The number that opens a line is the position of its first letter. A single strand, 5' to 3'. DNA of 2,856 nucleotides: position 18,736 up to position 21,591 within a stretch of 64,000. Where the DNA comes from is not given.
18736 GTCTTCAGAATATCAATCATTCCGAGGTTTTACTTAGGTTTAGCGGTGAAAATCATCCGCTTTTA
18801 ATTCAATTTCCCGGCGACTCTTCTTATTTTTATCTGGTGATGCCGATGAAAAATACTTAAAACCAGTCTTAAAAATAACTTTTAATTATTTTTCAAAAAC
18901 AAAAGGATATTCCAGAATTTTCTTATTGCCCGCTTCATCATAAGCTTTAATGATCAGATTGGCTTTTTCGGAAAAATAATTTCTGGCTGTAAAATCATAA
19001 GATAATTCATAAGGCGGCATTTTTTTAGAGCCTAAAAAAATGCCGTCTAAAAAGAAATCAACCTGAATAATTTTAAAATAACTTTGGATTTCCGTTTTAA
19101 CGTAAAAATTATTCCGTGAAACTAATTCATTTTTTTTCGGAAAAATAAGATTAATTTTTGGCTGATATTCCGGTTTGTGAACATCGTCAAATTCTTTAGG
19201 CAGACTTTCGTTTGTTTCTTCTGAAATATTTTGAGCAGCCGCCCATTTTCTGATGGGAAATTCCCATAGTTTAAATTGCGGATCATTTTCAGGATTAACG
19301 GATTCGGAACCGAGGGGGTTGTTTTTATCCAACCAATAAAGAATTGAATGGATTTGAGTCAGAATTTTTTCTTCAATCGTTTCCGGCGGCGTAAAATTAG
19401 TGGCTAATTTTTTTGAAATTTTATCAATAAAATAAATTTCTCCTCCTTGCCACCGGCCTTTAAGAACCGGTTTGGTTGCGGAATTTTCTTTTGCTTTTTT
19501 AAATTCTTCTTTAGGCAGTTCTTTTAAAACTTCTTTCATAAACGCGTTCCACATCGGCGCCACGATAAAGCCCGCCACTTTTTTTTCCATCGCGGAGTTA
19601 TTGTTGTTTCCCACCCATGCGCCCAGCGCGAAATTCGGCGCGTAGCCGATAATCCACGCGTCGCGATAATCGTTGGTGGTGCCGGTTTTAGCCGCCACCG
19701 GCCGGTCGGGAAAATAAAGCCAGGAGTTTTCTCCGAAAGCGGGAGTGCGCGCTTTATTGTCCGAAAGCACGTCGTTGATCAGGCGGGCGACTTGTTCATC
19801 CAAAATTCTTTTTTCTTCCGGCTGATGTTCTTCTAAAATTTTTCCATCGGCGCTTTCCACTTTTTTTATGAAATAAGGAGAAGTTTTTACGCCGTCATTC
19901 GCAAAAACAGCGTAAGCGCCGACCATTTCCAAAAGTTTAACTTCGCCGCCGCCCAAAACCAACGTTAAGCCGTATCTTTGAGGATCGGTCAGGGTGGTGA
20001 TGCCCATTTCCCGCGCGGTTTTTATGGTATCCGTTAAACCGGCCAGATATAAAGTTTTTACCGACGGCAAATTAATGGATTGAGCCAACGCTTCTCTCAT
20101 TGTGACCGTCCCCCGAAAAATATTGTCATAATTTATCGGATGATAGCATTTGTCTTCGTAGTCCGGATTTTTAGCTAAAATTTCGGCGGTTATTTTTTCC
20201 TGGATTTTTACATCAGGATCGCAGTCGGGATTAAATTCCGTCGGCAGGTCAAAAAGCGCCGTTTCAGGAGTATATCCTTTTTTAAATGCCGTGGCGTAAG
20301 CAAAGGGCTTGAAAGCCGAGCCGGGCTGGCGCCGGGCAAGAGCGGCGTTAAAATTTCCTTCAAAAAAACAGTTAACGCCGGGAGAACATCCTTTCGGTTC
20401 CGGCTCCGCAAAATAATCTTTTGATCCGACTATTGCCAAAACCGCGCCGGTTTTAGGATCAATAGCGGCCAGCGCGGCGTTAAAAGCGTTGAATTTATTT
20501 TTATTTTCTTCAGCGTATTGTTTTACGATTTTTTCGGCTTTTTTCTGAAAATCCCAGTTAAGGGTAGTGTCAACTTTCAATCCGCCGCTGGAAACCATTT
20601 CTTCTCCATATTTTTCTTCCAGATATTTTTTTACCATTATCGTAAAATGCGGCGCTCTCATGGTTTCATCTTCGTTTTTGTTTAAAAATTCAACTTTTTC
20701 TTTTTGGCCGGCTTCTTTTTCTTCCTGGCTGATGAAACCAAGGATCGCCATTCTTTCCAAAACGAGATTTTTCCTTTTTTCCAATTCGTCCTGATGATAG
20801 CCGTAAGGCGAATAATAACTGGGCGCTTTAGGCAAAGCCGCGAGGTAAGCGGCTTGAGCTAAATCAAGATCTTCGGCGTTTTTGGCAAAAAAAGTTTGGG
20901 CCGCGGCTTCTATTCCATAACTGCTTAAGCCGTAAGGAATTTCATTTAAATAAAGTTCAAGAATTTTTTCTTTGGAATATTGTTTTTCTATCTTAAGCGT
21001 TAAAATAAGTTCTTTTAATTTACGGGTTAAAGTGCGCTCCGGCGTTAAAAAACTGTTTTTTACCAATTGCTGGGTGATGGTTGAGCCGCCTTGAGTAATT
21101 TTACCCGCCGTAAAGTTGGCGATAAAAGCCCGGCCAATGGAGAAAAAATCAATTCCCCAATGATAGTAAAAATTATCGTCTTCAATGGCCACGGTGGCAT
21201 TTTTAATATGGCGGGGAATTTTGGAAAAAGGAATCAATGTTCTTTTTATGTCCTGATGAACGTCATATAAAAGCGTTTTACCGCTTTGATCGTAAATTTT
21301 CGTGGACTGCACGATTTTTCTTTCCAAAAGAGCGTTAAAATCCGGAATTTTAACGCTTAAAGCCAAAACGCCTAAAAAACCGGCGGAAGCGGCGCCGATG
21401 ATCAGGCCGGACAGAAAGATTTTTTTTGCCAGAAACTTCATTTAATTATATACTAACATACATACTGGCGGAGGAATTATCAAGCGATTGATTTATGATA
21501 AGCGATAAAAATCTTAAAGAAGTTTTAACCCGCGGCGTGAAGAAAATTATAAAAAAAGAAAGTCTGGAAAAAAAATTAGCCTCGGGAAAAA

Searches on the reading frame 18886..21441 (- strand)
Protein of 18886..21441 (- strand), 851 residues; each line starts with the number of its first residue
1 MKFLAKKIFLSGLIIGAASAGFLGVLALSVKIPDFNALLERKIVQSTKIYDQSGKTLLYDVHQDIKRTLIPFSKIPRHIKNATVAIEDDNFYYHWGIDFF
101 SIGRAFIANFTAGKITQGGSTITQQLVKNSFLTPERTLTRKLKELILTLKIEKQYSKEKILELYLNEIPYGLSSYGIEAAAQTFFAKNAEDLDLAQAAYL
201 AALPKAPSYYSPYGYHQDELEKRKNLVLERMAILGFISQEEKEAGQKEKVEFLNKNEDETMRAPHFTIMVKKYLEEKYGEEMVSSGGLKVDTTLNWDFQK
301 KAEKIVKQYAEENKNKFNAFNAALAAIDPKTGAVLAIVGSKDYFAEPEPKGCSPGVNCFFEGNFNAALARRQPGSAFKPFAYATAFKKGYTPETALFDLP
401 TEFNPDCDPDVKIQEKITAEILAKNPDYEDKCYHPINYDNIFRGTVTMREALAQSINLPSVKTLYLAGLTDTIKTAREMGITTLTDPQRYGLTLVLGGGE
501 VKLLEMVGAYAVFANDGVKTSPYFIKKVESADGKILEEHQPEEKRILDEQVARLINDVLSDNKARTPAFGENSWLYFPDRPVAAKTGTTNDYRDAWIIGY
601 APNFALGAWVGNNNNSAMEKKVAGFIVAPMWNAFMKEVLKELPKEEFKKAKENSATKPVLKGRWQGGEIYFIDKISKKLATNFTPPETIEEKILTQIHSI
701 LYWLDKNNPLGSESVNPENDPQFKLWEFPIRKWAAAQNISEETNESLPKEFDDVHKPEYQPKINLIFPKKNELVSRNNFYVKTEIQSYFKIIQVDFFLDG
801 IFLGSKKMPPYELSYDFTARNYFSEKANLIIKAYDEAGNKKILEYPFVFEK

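Call 25: search_protein_families(library=pfam, proteins=[window:18886-21441:-], max_evalue=0.00001)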
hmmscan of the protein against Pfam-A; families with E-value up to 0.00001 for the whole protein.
window:18886-21441:- (851 aa): 2 families
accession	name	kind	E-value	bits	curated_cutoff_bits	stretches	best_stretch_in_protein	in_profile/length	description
PF00912.28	Transgly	-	1.9e-64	216.8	27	1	58-231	5-177/178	Transglycosylase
PF00905.27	Transpeptidase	-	1.5e-24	87.2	22.1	2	430-627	76-294/299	Penicillin binding protein transpeptidase domain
